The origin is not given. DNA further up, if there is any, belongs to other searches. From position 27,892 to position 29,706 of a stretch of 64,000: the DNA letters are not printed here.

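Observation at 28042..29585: MurA is fused to an N-terminal XRE-type HTH, with a perfect palindrome at its own start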

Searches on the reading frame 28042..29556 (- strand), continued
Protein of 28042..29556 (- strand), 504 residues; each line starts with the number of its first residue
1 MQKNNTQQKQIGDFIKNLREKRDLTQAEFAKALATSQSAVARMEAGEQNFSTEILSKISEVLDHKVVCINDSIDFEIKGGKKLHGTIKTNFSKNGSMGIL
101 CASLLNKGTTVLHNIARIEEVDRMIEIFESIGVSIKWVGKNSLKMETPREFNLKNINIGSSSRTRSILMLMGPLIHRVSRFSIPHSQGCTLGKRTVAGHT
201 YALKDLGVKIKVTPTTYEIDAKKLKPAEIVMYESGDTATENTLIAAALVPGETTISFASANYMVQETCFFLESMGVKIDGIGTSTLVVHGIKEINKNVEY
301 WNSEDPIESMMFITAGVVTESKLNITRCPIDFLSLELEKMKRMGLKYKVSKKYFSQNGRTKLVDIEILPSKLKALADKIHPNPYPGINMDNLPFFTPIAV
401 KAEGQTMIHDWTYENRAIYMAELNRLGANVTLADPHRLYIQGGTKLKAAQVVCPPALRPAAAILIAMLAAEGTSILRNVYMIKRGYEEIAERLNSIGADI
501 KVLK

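Call 23: search_solved_structures(query=window:28042-29556:-, max_evalue=1e-46, show_alignments=3)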
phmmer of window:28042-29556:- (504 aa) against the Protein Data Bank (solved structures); distinct sequences matched with E-value up to 1e-46: 6.
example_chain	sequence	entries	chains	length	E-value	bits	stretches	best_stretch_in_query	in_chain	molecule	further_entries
5ujs_A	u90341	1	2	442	5.7e-52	180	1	75-501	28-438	UDP-N-acetylglucosamine 1-carboxyvinyltransferase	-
5u4h_A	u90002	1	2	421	2.1e-49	171.5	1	74-501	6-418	UDP-N-acetylglucosamine 1-carboxyvinyltransferase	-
1uae_A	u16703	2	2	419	6.5e-47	163.3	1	75-502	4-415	UDP-N-ACETYLGLUCOSAMINE ENOLPYRUVYL TRANSFERASE | UDP-N-acetylglucosamine 1-carboxyvinyltransferase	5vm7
3iss_A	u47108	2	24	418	8.3e-47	163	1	75-502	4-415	UDP-N-acetylglucosamine 1-carboxyvinyltransferase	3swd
3kqj_A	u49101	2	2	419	8.3e-47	163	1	75-502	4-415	UDP-N-acetylglucosamine 1-carboxyvinyltransferase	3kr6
2z2c_A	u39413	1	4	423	8.6e-47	162.9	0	75-502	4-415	UDP-N-acetylglucosamine 1-carboxyvinyltransferase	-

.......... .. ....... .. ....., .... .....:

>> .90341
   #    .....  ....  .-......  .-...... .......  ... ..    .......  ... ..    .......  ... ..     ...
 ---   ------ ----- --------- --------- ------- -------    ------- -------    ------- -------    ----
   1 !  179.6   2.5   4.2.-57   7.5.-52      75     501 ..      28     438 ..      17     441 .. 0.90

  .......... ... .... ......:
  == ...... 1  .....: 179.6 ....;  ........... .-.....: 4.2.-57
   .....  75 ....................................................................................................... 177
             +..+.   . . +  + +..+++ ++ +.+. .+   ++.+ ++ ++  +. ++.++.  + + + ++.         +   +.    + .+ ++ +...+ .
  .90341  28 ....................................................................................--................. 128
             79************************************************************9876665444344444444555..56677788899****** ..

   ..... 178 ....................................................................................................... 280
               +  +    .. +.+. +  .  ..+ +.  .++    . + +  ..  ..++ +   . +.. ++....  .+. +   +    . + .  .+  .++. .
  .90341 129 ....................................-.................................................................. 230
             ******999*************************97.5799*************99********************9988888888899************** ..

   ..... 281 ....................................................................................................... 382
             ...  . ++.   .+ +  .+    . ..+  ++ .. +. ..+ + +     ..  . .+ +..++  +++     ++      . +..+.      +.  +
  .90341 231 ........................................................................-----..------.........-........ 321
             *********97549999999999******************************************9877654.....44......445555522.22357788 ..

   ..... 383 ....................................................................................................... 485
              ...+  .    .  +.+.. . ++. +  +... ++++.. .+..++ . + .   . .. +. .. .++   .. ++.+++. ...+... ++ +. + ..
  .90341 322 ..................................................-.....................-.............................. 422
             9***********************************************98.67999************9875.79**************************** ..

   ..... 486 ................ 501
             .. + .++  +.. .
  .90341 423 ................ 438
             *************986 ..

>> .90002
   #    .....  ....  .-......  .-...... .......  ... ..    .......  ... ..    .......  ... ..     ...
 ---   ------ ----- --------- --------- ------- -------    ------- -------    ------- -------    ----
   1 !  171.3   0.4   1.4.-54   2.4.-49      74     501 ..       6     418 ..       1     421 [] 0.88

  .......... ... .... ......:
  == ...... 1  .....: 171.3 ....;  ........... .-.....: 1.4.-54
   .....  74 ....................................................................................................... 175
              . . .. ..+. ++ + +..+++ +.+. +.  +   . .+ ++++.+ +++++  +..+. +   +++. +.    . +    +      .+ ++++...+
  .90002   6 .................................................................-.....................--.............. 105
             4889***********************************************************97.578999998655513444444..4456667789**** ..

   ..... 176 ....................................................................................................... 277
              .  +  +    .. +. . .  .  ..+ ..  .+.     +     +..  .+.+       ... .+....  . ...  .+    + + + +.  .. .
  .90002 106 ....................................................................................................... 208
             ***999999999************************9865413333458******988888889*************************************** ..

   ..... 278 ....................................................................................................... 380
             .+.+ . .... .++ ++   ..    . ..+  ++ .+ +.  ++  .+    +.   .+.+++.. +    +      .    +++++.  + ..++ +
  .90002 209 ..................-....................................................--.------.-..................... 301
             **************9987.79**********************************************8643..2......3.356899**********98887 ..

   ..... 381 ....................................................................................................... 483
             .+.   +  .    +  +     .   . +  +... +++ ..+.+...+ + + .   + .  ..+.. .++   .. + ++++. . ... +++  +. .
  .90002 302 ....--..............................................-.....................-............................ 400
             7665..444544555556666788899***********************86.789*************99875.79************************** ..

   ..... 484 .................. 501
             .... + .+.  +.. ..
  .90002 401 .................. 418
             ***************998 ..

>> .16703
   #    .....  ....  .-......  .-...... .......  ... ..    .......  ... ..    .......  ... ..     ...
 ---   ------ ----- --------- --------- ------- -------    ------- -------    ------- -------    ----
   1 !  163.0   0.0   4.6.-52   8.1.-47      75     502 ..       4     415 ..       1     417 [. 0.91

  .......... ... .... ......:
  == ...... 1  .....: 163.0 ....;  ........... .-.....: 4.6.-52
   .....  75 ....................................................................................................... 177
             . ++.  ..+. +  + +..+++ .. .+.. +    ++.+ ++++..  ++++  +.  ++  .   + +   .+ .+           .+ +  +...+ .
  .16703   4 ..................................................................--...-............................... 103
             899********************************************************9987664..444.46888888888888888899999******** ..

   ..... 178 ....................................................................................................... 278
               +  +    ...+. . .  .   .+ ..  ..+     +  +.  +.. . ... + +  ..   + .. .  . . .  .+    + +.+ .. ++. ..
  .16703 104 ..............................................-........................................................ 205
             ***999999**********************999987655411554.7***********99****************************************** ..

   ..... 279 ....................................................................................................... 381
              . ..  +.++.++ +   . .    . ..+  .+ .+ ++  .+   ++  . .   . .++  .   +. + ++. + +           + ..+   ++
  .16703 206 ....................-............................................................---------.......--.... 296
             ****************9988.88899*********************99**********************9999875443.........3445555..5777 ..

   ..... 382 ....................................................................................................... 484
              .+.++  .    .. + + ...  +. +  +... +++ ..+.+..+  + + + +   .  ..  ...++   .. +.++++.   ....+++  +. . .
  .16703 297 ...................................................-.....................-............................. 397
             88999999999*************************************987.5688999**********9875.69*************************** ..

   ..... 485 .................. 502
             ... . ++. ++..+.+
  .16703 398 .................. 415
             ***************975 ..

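Call 25: predict_structure(alignment_id=A1)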
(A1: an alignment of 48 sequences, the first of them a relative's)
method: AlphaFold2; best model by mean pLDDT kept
length: 504 residues; sequences in the alignment: 48
mean_pLDDT: 85.3   pTM: 0.78
mean pLDDT of the five models: 85.3, 84.7, 83.2, 70.6, 60.6
residues with pLDDT >= 90: 251; 70-90: 195; 50-70: 40; < 50: 18
segments of 3 or more residues with pLDDT < 50: 1-5, 67-70, 188-191, 481-483
pLDDT, mean of each block of 10 residues (from residue 1): 60 89 90 88 84 76 64 84 90 71 96 83 90 91 92 85 81 94 67 70 92 87 94 75 96 85 84 95 90 96 85 95 93 87 95 89 95 88 61 90 91 71 92 86 94 79 93 86 67 94 80
secondary structure, 60 per line:
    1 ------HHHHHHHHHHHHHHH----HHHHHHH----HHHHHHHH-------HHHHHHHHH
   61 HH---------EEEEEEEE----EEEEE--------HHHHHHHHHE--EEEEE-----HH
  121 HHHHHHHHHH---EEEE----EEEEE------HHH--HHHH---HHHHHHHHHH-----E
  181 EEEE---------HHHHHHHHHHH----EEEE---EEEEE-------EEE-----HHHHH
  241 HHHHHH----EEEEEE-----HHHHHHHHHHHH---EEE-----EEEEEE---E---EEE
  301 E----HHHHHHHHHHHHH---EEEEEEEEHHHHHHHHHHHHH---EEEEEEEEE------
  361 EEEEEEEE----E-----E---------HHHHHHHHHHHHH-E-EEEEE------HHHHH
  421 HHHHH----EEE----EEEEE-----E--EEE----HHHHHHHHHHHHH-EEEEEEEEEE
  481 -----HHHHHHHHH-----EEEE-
elements in order: H7-21 H26-32 H37-44 H52-62 E72-79 E84-88 H97-105 E109-113 H119-130 E134-137 E142-146 H158-161 H165-174 E180-184 H194-204 E209-212 E216-220 E228-230 H236-246 E251-256 H262-273 E277-279 E285-290 E298-301 H306-318 E322-329 H330-342 E346-354 E361-368 H389-401 E405-409 H416-425 E430-432 E437-441 E450-452 H457-469 E471-480 H486-494 E500-503

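Call 56: find_encoding_contigs(protein=P0001, flank=1000, max_places=2)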
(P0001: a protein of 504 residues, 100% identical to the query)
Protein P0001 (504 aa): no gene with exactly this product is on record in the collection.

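Call 59: fold_search(model_id=the predicted structure, library=pdb)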
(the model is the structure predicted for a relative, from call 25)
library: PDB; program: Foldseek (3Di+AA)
matches with E <= 10: 970; with E <= 0.001: 112
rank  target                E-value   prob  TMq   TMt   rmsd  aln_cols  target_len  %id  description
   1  5ujs_B                1.2e-38  1.00  0.73  0.85   3.8       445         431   28  2.45 Angstrom Resolution Crystal Structure of UDP-N-acetylglucosamine 1-carboxyvinyltransferase from Campylobacter jej (released 2017-02-01)
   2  5u4h_A                1.3e-37  1.00  0.76  0.90   3.0       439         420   28  1.05 Angstrom Resolution Crystal Structure of UDP-N-acetylglucosamine 1-carboxyvinyltransferase from Acinetobacter bau (released 2016-12-14)
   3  5ujs_A                1.4e-37  1.00  0.73  0.88   3.5       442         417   28  2.45 Angstrom Resolution Crystal Structure of UDP-N-acetylglucosamine 1-carboxyvinyltransferase from Campylobacter jej (released 2017-02-01)
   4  3vcy_A                1.5e-37  1.00  0.74  0.88   3.3       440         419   26  Structure of MurA (UDP-N-acetylglucosamine enolpyruvyl transferase), from Vibrio fischeri in complex with substrate UD (released 2012-04-11)
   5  1naw_A                6.4e-37  1.00  0.77  0.91   2.6       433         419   26  ENOLPYRUVYL TRANSFERASE (released 1997-07-23)
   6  4r7u_A                1.2e-36  1.00  0.74  0.88   3.5       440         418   25  Structure of UDP-N-acetylglucosamine 1-carboxyvinyltransferase from Vibrio cholerae in complex with substrate UDP-N-ac (released 2014-09-24)
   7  2z2c_A                1.2e-36  1.00  0.74  0.88   3.4       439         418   27  MURA inhibited by unag-cnicin adduct (released 2008-05-20)
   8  1uae                  1.5e-36  1.00  0.76  0.90   2.8       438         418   28  STRUCTURE OF UDP-N-ACETYLGLUCOSAMINE ENOLPYRUVYL TRANSFERASE (released 1997-09-04)
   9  6wfm_A                1.6e-36  1.00  0.74  0.88   3.1       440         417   25  Crystal structure of UDP-N-acetylglucosamine 1-carboxyvinyltransferase (murA) from Stenotrophomonas maltophilia K279a (released 2020-04-15)
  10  4e7g                  2.1e-36  1.00  0.75  0.89   3.2       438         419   26  E. cloacae C115D/R120A MurA in the unliganded state (released 2013-03-20)
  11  3kqj                  4.7e-36  1.00  0.74  0.89   3.0       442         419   27  MurA binary complex with UDP-N-acetylglucosamine (released 2010-04-28)
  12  5bq2_A                5.3e-36  1.00  0.74  0.87   3.3       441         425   26  Crystal structure of UDP-N-acetylglucosamine 1-carboxyvinyltransferase (UDP-N-acetylglucosamine enolpyruvyl transferas (released 2015-07-15)
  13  3sg1_A                5.6e-36  1.00  0.75  0.89   3.3       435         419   27  2.6 Angstrom Crystal Structure of UDP-N-acetylglucosamine 1-carboxyvinyltransferase 1 (MurA1) from Bacillus anthracis (released 2011-06-29)
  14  4r7u_C                6.0e-36  1.00  0.74  0.88   3.4       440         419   25  Structure of UDP-N-acetylglucosamine 1-carboxyvinyltransferase from Vibrio cholerae in complex with substrate UDP-N-ac (released 2014-09-24)
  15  1q3g_A                8.0e-36  1.00  0.75  0.89   3.2       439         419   26  MurA (Asp305Ala) liganded with tetrahedral reaction intermediate (released 2003-12-16)
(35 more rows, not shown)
